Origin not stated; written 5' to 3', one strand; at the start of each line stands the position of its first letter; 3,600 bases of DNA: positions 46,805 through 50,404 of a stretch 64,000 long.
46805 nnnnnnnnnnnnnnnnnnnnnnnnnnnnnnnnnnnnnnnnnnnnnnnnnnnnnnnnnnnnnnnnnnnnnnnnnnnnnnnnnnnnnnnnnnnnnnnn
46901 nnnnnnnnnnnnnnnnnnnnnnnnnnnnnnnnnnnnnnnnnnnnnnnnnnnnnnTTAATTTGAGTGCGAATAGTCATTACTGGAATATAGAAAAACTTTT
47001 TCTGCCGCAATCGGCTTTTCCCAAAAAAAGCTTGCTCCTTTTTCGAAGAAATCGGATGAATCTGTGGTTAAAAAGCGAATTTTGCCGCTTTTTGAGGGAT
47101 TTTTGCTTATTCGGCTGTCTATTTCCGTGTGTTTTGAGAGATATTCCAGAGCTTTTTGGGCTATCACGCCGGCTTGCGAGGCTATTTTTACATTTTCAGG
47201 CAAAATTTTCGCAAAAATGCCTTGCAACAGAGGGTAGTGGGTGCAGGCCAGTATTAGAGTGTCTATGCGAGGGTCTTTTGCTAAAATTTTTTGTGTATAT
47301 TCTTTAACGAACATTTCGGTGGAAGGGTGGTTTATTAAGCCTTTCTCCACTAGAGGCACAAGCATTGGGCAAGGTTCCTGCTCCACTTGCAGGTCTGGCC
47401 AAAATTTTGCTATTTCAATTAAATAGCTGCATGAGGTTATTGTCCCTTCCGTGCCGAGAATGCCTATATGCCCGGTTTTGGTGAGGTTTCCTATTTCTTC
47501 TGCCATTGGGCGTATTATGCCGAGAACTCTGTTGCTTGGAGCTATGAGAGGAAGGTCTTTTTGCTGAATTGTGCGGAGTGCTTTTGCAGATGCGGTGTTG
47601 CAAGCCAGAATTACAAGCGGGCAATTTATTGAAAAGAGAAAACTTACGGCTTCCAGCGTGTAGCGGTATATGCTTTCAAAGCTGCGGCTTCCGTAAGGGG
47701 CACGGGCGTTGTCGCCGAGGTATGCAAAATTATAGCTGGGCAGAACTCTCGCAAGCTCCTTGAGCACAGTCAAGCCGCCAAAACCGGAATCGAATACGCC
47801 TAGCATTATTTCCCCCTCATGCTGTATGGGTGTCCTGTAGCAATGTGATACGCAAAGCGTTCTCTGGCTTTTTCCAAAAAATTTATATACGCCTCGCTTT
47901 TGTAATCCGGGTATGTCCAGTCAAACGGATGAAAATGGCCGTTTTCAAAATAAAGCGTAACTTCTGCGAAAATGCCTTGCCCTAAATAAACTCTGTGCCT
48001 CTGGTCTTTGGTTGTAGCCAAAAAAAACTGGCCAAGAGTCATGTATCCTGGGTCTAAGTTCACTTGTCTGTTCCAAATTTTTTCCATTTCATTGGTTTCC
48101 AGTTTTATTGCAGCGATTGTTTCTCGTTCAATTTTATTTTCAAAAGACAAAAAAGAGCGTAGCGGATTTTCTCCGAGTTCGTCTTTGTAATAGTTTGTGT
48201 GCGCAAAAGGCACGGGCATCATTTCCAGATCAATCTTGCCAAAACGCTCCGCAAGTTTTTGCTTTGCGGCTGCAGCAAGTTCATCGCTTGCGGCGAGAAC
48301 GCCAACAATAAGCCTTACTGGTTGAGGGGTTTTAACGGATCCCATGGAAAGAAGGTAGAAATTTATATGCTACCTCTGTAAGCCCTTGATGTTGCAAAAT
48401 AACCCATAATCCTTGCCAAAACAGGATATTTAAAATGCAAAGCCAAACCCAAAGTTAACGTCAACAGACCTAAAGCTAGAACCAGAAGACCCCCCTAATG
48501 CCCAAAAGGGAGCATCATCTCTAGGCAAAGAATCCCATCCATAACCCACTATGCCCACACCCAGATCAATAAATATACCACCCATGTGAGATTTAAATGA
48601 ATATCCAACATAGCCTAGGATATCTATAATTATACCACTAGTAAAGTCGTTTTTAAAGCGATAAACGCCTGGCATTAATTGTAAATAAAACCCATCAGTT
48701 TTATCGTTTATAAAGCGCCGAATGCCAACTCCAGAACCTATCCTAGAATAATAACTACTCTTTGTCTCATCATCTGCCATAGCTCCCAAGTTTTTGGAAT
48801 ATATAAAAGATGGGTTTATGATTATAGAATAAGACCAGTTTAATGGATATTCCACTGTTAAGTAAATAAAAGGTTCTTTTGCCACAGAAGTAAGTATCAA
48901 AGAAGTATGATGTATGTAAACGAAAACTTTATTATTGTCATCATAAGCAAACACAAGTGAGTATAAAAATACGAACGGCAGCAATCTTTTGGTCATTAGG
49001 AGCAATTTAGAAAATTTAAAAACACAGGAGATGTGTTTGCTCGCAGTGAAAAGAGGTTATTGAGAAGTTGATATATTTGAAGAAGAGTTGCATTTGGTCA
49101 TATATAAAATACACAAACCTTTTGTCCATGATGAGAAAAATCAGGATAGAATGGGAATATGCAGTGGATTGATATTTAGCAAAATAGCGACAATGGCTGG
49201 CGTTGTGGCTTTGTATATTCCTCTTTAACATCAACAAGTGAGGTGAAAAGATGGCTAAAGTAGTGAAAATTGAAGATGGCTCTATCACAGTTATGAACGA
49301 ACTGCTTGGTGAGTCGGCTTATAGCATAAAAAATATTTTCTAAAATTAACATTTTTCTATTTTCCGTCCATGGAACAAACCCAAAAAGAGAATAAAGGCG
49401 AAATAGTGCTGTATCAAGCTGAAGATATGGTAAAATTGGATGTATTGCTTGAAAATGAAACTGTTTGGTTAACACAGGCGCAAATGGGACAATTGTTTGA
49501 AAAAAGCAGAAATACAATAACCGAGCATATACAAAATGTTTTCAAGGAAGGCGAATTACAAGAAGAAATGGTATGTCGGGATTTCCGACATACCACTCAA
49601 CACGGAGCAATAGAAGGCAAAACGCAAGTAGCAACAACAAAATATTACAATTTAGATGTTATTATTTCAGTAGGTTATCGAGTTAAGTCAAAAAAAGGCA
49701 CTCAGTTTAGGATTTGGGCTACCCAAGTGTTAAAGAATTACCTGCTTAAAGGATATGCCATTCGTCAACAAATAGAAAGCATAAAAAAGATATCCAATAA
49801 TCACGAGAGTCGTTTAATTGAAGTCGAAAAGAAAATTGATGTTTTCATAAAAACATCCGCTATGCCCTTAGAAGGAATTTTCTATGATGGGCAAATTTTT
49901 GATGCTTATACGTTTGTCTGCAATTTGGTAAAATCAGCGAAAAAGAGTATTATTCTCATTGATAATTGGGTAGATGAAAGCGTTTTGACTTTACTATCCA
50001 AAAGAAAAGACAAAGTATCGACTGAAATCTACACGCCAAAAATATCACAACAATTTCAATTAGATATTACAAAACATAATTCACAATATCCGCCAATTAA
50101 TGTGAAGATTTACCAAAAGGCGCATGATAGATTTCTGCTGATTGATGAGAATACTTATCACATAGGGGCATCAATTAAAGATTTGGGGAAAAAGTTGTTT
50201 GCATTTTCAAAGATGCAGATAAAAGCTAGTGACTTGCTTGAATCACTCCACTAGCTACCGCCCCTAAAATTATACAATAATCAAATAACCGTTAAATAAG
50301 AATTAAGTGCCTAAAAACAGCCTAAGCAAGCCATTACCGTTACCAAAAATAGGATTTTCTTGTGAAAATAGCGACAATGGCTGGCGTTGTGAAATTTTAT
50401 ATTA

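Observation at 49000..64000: AT-rich island without mobility genes: a candidate WYL-regulated, multi-operon defence-like system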

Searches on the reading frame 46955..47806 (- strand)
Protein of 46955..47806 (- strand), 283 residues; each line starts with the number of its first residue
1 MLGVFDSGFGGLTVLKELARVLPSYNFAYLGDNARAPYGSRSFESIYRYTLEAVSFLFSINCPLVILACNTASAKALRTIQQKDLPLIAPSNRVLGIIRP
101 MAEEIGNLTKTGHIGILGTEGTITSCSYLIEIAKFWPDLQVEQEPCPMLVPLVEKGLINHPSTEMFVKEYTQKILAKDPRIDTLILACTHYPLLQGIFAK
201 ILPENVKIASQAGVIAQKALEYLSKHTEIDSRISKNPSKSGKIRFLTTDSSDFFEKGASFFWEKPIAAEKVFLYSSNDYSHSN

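Call 73: search_protein_families(library=pfam, proteins=[window:46955-47806:-], max_evalue=0.001)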
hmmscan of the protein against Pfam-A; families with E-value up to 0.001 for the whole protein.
window:46955-47806:- (283 aa): 1 family
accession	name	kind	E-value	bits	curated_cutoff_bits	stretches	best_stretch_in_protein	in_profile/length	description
PF01177.27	Asp_Glu_race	-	8.3e-08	32.7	31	1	23-197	26-191/211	Asp/Glu/Hydantoin racemase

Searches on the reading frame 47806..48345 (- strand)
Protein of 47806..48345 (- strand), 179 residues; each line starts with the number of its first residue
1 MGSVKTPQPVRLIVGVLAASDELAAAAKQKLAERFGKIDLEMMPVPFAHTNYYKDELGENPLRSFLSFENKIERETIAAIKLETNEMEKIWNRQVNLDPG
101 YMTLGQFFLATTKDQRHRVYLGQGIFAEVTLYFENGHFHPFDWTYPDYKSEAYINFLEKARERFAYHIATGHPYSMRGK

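Call 73: search_protein_families(library=pfam, proteins=[window:47806-48345:-], max_evalue=0.001)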
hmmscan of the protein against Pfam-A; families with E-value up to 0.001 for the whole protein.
window:47806-48345:- (179 aa): 1 family
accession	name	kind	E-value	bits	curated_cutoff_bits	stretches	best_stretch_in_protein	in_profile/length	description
PF14385.11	DUF4416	-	1.1e-56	191.6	27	1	9-164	2-162/162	Domain of unknown function (DUF4416)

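Call 74: find_encoding_contigs(protein=window:47806-48345:-, flank=10000, max_places=6)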
Protein window:47806-48345:- (179 aa): 4 contigs read that carry it; 4 places shown.
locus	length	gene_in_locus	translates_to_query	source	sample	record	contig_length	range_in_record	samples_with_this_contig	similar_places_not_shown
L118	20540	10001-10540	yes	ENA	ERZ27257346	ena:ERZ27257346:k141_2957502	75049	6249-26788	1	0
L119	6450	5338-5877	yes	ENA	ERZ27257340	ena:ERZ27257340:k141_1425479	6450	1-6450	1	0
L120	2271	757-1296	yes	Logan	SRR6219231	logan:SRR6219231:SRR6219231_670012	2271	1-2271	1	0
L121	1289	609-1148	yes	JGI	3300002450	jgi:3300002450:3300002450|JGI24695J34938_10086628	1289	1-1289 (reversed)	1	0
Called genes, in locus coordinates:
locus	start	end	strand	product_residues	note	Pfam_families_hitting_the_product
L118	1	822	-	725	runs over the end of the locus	PF20720:nSTAND3 (faint), PF13173:AAA_14 (faint), PF01637:ATPase_2 (faint), PF07728:AAA_5 (faint), PF06068:TIP49 (faint), PF05496:RuvB_N (faint), PF00004:AAA, PF00004:AAA, +11 more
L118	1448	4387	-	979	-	PF25794:SACS, PF13020:NOV_C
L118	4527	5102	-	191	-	-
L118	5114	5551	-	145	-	-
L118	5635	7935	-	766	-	PF00580:UvrD-helicase, PF04851:ResIII (weak), PF13245:AAA_19, PF13604:AAA_30 (faint), PF01443:Viral_helicase1 (faint), PF13361:UvrD_C, PF13538:UvrD_C_2 (weak)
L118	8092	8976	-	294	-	PF13310:Virulence_RhuM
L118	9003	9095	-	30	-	-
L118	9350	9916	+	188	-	-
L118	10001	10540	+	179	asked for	PF14385:DUF4416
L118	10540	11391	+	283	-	PF01177:Asp_Glu_race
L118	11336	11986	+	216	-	-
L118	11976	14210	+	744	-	PF02563:Poly_export, PF10531:SLBB, PF22461:SLBB_2 (weak), PF10531:SLBB (weak)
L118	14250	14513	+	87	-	-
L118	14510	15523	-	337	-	PF02445:NadA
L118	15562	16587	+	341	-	PF02618:YceG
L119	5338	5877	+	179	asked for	PF14385:DUF4416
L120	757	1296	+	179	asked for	PF14385:DUF4416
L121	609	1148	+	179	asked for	PF14385:DUF4416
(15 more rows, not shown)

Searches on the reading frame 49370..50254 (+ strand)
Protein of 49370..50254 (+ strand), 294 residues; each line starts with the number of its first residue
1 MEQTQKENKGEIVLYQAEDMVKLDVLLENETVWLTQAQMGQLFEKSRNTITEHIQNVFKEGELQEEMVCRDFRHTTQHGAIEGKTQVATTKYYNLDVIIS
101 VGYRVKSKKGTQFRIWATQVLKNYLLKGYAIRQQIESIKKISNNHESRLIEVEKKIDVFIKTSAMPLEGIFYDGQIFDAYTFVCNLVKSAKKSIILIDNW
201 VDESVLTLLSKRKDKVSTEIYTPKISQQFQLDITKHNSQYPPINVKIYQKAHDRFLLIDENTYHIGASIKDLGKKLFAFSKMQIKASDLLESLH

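Call 4: search_protein_families(library=pfam, proteins=[window:49370-50254:+], max_evalue=0.01)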
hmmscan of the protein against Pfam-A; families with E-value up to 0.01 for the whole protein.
window:49370-50254:+ (294 aa): 1 family
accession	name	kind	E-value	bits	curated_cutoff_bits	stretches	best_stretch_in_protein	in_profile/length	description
PF13310.11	Virulence_RhuM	-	2.6e-22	79.8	33.7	1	68-145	2-76/252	Virulence protein RhuM family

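Call 5: search_protein_families(library=padloc, proteins=[window:49370-50254:+], max_evalue=0.01)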
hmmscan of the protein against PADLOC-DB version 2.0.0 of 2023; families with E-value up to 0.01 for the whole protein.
window:49370-50254:+ (294 aa): 40 families (the best 25 are shown)
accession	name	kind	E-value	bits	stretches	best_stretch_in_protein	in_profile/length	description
PDLC04879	PDC-S05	-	1.1e-123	410.3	1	8-292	3-283/285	-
PDLC04854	PDC-S05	-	7e-53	177.4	1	9-134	3-126/212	-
PDLC04869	PDC-S05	-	8.8e-53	177.5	1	120-292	124-299/306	-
PDLC04965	PDC-S23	-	1.8e-52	176.7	1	8-139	3-132/327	-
PDLC04964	PDC-S23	-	8.7e-51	171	1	10-142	4-134/331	-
PDLC04872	PDC-S05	-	3.7e-50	167.6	1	9-148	4-141/152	-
PDLC04858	PDC-S05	-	1.5e-49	165.3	1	8-137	3-127/138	-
PDLC04876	PDC-S05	-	6.1e-49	164.1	1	4-152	4-146/174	-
PDLC04853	PDC-S05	-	6.8e-49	164.8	1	7-134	3-128/336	-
PDLC04870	PDC-S05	-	6.8e-48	160.9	1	5-138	4-133/214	-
PDLC04963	PDC-S23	-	1.5e-47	160.5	1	11-140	3-126/312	-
PDLC04843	PDC-S05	-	1.1e-46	157.6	1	7-133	3-124/330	-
PDLC04851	PDC-S05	-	1.4e-46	157.1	1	1-137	1-136/342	-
PDLC04852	PDC-S05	-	5.3e-46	155.1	1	2-133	2-132/346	-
PDLC04874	PDC-S05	-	1.3e-44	149.7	1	8-134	4-123/165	-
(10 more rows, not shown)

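Call 6: search_protein_families(library=ncbifam, proteins=[window:49370-50254:+], max_evalue=0.001)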
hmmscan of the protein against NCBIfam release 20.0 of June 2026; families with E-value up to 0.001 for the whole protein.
window:49370-50254:+ (294 aa): 0 families

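Call 103: search_protein_families(library=phrogs, proteins=[window:49370-50254:+], max_evalue=0.001)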
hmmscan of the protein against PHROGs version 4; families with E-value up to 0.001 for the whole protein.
window:49370-50254:+ (294 aa): 0 families
